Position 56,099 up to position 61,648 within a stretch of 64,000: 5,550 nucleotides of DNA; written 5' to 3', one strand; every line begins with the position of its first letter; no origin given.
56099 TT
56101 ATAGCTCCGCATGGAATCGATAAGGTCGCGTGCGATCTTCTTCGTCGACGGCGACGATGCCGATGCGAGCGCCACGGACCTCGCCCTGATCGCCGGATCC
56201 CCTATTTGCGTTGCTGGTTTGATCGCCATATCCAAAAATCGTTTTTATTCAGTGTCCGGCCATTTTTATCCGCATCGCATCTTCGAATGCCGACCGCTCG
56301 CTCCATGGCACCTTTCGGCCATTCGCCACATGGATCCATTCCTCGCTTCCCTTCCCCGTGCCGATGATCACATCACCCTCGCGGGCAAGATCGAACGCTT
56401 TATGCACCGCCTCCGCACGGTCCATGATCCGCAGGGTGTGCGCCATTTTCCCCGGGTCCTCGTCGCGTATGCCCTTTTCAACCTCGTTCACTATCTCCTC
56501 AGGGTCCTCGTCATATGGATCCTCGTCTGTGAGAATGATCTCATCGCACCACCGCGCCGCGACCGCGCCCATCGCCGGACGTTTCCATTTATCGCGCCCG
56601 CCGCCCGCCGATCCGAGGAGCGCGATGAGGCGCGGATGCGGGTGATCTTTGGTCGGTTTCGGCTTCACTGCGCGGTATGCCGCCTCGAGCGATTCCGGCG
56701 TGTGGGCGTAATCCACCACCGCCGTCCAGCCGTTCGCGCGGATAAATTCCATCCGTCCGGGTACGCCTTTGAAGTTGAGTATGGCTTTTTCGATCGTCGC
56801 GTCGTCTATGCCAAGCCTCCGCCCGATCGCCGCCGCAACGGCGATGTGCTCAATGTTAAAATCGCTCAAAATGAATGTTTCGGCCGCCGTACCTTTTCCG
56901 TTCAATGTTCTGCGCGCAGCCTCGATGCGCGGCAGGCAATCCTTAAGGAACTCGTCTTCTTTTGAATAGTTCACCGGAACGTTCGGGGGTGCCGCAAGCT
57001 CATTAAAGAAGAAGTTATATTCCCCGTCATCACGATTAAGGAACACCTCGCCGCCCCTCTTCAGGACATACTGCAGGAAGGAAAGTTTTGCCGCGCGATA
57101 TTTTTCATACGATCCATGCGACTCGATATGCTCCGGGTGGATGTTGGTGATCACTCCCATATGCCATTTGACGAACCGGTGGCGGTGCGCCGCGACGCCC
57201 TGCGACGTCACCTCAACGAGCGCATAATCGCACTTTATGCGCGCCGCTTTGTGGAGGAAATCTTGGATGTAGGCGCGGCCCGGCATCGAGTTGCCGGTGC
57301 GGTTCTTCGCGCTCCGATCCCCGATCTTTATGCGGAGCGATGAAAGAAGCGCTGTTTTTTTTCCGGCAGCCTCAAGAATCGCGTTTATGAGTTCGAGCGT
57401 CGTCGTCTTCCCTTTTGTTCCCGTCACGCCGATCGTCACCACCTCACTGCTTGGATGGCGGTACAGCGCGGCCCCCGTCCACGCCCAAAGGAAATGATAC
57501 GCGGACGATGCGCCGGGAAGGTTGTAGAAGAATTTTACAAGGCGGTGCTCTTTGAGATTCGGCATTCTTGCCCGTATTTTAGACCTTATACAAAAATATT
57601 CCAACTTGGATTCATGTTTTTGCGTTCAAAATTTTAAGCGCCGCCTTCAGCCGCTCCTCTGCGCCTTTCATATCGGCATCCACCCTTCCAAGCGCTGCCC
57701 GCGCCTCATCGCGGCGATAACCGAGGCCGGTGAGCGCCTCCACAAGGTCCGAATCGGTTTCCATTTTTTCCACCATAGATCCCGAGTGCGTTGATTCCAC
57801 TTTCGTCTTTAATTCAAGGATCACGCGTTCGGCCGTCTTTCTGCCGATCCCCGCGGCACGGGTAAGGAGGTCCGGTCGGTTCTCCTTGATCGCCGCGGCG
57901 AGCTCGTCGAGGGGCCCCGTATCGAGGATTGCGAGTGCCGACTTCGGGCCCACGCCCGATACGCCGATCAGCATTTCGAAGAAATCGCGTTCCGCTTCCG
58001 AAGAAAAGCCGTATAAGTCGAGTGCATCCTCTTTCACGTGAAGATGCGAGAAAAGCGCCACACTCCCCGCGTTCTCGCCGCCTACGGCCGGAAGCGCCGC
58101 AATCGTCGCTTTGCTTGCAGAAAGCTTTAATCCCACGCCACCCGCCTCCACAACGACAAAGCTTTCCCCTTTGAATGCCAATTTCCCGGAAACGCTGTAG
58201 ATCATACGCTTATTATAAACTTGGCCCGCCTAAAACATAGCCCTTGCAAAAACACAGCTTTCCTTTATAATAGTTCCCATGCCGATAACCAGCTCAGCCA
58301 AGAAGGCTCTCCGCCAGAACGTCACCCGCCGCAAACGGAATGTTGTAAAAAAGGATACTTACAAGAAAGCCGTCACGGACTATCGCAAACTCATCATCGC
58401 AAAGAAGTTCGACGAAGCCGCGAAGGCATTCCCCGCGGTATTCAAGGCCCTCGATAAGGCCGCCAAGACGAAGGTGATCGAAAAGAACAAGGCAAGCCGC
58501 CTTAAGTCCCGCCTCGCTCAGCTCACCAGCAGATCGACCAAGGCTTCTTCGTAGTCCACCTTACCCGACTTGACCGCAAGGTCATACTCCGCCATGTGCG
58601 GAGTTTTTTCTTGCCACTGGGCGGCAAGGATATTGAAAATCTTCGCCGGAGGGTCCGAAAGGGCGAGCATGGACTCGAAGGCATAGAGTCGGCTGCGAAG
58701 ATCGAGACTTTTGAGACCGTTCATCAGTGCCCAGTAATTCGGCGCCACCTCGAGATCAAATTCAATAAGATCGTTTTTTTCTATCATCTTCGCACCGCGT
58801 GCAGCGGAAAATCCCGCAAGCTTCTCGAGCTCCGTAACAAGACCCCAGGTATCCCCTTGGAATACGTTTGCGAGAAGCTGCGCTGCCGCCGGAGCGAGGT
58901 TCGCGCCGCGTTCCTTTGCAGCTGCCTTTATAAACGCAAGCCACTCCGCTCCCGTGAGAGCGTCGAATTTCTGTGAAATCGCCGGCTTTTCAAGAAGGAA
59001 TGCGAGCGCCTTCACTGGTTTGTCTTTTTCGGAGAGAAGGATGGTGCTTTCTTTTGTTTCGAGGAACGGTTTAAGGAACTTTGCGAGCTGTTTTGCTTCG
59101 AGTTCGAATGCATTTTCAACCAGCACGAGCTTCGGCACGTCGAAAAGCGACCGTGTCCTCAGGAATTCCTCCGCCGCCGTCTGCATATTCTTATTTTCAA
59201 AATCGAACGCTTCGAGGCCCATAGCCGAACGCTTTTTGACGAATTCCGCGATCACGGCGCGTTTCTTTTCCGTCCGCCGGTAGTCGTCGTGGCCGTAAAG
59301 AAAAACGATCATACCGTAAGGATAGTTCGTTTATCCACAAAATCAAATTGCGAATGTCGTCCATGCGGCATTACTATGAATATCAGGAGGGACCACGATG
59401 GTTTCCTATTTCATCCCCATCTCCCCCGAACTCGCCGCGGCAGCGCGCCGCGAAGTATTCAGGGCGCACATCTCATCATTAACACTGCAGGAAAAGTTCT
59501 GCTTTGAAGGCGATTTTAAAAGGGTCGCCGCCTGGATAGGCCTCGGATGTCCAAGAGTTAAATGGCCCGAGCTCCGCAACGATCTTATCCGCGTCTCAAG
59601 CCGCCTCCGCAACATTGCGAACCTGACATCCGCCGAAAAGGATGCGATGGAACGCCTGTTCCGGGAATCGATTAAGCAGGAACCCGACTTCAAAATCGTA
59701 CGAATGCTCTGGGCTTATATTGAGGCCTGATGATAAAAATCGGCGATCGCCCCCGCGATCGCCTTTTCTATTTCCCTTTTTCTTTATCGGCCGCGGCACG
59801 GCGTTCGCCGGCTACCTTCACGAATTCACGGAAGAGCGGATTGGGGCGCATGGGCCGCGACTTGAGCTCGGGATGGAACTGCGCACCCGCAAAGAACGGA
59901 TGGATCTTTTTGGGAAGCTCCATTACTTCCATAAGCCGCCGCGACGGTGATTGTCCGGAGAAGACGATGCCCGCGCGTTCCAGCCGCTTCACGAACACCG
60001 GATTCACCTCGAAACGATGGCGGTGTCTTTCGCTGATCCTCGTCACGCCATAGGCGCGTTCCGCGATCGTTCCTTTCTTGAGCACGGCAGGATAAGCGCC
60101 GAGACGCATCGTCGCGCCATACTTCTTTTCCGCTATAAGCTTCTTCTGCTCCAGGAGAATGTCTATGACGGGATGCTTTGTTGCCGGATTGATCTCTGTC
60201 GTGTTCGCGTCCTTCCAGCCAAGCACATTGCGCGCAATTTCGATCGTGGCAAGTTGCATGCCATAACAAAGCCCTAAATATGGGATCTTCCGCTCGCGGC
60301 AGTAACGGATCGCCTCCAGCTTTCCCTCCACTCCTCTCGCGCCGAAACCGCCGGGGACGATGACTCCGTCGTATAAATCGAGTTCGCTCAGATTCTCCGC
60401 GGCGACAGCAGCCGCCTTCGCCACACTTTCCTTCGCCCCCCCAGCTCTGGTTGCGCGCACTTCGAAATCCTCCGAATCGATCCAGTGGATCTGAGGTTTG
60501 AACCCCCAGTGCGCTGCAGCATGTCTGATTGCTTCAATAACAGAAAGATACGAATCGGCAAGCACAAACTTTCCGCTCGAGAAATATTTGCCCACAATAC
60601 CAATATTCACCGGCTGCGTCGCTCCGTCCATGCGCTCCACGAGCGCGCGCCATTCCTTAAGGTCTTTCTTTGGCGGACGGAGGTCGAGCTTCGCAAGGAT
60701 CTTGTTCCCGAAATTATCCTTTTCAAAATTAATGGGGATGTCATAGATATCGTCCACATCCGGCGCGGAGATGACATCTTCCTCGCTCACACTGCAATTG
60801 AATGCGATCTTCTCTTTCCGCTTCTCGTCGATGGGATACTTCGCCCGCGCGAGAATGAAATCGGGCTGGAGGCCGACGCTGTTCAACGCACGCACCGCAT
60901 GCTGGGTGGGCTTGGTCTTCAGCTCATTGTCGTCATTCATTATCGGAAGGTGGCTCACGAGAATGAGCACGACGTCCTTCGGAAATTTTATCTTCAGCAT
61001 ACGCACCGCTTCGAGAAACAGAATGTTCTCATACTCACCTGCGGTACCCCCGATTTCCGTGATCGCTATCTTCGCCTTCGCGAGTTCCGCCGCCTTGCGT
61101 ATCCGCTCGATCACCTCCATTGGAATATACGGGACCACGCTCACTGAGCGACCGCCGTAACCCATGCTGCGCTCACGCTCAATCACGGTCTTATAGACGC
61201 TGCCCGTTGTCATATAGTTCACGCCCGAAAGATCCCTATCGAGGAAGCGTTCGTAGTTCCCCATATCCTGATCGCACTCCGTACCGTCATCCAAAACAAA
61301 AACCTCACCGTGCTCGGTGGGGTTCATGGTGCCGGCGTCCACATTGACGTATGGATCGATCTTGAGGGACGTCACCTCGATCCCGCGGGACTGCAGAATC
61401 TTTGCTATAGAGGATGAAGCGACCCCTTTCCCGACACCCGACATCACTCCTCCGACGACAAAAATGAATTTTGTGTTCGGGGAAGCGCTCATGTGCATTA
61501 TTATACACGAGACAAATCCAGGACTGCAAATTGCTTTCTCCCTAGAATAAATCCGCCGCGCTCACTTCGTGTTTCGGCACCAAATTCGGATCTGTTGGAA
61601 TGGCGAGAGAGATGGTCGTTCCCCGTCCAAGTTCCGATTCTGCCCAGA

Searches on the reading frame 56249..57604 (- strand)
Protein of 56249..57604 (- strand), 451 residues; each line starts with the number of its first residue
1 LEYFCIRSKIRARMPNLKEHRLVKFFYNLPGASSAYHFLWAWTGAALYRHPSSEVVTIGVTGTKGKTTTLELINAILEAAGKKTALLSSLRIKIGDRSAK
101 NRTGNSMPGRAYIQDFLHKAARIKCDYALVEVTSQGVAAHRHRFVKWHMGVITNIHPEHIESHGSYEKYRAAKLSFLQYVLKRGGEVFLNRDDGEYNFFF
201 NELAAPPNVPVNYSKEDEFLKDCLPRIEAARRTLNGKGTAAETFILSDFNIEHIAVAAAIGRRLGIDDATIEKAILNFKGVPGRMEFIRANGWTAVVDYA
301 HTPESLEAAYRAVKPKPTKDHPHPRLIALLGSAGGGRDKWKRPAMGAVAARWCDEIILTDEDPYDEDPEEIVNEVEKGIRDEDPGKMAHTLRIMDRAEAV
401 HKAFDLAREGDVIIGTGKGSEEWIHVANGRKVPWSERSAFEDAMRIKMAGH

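Call 47: search_protein_families(library=pfam, proteins=[window:56249-57604:-], max_evalue=0.00001)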
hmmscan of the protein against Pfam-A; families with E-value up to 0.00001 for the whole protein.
window:56249-57604:- (451 aa): 2 families
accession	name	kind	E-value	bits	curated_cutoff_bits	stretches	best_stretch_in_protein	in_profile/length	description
PF08245.18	Mur_ligase_M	-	4.1e-30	105.7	24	1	60-257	1-196/200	Mur ligase middle domain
PF02875.26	Mur_ligase_C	-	1.2e-25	91.3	28.4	1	283-419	1-127/127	Mur ligase, glutamate ligase domain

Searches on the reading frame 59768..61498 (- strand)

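Call 47: search_protein_families(library=pfam, proteins=[window:59768-61498:-], max_evalue=0.00001)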
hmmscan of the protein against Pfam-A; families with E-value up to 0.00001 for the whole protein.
window:59768-61498:- (576 aa): 2 families
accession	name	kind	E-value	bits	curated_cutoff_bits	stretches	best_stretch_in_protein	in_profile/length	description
PF06418.20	CTP_synth_N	-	2.4e-99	332.4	26.1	1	10-273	1-265/265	CTP synthase N-terminus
PF00117.34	GATase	-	2.8e-36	125.4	22.8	1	313-561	2-189/190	Glutamine amidotransferase class-I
